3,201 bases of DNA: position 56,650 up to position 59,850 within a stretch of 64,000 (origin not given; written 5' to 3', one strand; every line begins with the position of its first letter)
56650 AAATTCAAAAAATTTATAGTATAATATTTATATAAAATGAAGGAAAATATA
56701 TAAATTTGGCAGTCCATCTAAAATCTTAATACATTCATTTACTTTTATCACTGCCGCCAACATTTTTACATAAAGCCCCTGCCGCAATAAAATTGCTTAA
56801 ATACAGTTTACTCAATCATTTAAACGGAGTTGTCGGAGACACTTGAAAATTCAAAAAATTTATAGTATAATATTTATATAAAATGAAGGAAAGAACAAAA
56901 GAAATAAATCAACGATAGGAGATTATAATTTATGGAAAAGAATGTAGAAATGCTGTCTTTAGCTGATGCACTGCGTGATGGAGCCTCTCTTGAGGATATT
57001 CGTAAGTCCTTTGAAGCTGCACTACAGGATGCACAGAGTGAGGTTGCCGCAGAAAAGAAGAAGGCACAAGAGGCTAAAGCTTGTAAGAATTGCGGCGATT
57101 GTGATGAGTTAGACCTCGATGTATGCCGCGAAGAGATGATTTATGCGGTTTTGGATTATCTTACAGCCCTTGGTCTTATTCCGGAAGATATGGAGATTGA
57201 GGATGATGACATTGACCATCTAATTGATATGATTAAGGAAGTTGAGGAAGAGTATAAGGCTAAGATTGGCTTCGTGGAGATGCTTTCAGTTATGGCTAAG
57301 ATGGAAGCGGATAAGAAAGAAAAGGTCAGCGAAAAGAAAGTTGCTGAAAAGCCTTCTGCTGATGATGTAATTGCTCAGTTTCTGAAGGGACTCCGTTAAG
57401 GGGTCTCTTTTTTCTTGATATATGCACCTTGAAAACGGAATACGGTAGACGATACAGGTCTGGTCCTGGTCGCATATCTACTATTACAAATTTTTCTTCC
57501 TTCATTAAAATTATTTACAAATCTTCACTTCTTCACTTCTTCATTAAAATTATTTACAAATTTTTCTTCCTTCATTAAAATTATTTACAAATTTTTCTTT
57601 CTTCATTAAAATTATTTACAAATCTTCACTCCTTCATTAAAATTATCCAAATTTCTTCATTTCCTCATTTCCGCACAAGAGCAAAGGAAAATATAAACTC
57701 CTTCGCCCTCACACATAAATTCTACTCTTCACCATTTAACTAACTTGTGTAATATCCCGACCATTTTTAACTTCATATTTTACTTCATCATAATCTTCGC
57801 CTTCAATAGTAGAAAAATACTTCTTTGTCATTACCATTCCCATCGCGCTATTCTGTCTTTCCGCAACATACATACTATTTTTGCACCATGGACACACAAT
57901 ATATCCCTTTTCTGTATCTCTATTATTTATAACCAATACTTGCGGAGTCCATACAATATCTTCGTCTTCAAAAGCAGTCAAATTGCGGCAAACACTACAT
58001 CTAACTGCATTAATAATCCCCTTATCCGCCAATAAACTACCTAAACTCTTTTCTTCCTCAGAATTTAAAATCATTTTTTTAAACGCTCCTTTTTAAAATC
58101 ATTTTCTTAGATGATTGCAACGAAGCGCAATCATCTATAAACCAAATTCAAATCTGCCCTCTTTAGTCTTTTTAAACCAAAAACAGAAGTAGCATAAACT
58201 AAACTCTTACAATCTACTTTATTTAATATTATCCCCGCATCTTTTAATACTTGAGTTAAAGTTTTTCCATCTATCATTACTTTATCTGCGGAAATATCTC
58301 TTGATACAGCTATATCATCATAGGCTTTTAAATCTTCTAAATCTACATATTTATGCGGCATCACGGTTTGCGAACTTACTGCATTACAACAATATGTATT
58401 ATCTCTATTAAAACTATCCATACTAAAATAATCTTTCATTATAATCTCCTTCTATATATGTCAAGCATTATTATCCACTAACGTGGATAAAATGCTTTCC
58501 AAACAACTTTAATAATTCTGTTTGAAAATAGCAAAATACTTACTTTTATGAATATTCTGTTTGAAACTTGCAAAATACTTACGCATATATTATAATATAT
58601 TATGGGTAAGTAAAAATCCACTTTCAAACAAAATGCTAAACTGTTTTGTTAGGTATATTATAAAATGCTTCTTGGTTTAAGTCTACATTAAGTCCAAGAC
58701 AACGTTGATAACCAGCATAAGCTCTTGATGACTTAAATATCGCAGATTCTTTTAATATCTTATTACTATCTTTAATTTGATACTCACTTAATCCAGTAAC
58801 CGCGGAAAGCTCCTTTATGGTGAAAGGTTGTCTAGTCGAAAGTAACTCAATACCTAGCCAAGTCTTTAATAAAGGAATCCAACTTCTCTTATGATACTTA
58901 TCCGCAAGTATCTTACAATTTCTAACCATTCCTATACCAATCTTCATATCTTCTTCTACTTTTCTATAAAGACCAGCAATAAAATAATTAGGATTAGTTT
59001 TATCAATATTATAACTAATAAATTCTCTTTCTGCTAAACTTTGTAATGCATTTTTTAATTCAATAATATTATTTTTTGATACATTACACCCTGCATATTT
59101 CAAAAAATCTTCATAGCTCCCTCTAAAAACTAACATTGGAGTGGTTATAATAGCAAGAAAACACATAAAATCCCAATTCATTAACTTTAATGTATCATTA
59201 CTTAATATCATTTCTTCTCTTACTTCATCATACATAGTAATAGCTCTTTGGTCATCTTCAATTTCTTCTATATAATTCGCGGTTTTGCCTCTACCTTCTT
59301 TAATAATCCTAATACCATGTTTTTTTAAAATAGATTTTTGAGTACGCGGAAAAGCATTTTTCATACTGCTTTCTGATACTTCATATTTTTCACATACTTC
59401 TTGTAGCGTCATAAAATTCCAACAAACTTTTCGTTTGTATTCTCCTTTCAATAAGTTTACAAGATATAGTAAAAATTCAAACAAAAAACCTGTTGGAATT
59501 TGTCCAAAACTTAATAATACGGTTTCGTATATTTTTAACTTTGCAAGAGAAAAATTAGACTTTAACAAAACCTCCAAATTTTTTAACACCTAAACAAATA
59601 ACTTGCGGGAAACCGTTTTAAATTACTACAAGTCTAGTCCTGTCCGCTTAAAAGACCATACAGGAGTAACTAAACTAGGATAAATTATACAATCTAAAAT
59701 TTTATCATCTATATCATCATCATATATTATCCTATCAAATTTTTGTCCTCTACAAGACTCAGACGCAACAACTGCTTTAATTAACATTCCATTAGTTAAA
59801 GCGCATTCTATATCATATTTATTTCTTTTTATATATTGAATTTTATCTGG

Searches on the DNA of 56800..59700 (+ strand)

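Call 8: search_dna_similar(query=window:56800-59700:+, collection=phages, mode=distant, max_rows=30)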
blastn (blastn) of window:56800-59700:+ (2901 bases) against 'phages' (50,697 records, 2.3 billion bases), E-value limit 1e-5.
No match.

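Call 41: search_rna_families(source=window, start=57300, end=57800, threshold=evalue, max_evalue=10)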
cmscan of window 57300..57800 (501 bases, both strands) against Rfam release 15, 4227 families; matches with E-value up to 10: 4.
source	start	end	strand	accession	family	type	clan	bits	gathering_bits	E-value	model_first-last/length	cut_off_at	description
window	57383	57418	+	RF00489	ctRNA_p42d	Gene; antisense;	-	20.1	50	0.098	1-46/46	no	ctRNA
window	57667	57720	-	RF01021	mir-558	Gene; miRNA;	-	14.3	90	6.3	8-64/70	no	mir-558 microRNA precursor family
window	57304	57364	+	RF01306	sR52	Gene; snRNA; snoRNA; CD-box;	-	13.8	50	2.3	1-60/60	no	Small nucleolar RNA sR52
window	57618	57673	-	RF01295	SCARNA7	Gene; snRNA; snoRNA; scaRNA;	-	12.6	65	0.59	1-330/330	no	Small Cajal body-specific RNA 7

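Call 81: search_dna_similar(query=window:57380-57520:+, collection=phages, mode=distant, max_evalue=1, max_rows=15)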
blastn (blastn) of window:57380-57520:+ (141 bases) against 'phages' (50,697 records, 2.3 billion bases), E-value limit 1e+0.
Records with a match: 50; places in all: 50; records where one place covers at least 80% of the query: 0.
Best place of each record, by identity: >=99% 1; 90-95% 48; 80-90% 1.
By first word of the organism name: Synechococcus 48; Ochrobactrum 1; Flavonifractor 1.
By host as written in the record: - 48; Ochrobactrum sp. POC9 1; Flavonifractor plautii 1.
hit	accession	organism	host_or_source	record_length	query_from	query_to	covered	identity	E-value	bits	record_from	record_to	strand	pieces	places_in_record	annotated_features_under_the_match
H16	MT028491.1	Ochrobactrum phage vB_OspM_OC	Ochrobactrum sp. POC9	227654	5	39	25%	88.6%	3e-3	46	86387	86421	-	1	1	hypothetical protein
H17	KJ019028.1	Synechococcus phage ACG-2014d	-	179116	3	33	22%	90.3%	3e-2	44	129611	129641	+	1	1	none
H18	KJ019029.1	Synechococcus phage ACG-2014d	-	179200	3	33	22%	90.3%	3e-2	44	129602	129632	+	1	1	none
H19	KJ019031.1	Synechococcus phage ACG-2014d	-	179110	3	33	22%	90.3%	3e-2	44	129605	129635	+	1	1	none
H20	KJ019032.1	Synechococcus phage ACG-2014d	-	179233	3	33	22%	90.3%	3e-2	44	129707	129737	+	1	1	none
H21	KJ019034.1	Synechococcus phage ACG-2014d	-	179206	3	33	22%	90.3%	3e-2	44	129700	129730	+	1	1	none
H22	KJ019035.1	Synechococcus phage ACG-2014d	-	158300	3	33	22%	90.3%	3e-2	44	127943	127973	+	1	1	none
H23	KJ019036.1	Synechococcus phage ACG-2014d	-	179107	3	33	22%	90.3%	3e-2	44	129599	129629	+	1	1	none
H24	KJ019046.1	Synechococcus phage ACG-2014d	-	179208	3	33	22%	90.3%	3e-2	44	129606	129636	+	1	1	none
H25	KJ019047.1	Synechococcus phage ACG-2014d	-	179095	3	33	22%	90.3%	3e-2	44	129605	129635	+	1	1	none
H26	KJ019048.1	Synechococcus phage ACG-2014d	-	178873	3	33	22%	90.3%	3e-2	44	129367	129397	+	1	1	none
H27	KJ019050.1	Synechococcus phage ACG-2014d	-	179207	3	33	22%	90.3%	3e-2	44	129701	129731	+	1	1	none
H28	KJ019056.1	Synechococcus phage ACG-2014d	-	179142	3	33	22%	90.3%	3e-2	44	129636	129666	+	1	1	none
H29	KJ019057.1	Synechococcus phage ACG-2014d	-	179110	3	33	22%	90.3%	3e-2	44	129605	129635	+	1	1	none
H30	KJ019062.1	Synechococcus phage ACG-2014d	-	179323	3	33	22%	90.3%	3e-2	44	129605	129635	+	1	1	none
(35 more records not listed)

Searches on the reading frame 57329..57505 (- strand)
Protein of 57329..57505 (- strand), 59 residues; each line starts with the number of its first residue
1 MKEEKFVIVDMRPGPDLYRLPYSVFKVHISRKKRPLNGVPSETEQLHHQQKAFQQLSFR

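Call 82: find_homologous_proteins(query=window:57329-57505:-, max_evalue=10)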
Query seq(59 aa): no candidate shares three 5-residue words with the query. No homologue found.

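Call 96: search_protein_families(library=phrogs, proteins=[window:57329-57505:-], max_evalue=1)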
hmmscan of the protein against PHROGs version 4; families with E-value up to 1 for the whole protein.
seq(59 aa): 0 families

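Call 97: search_protein_families(library=pfam, proteins=[window:57329-57505:-], max_evalue=1)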
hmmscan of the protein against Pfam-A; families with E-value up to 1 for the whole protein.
seq(59 aa): 0 families
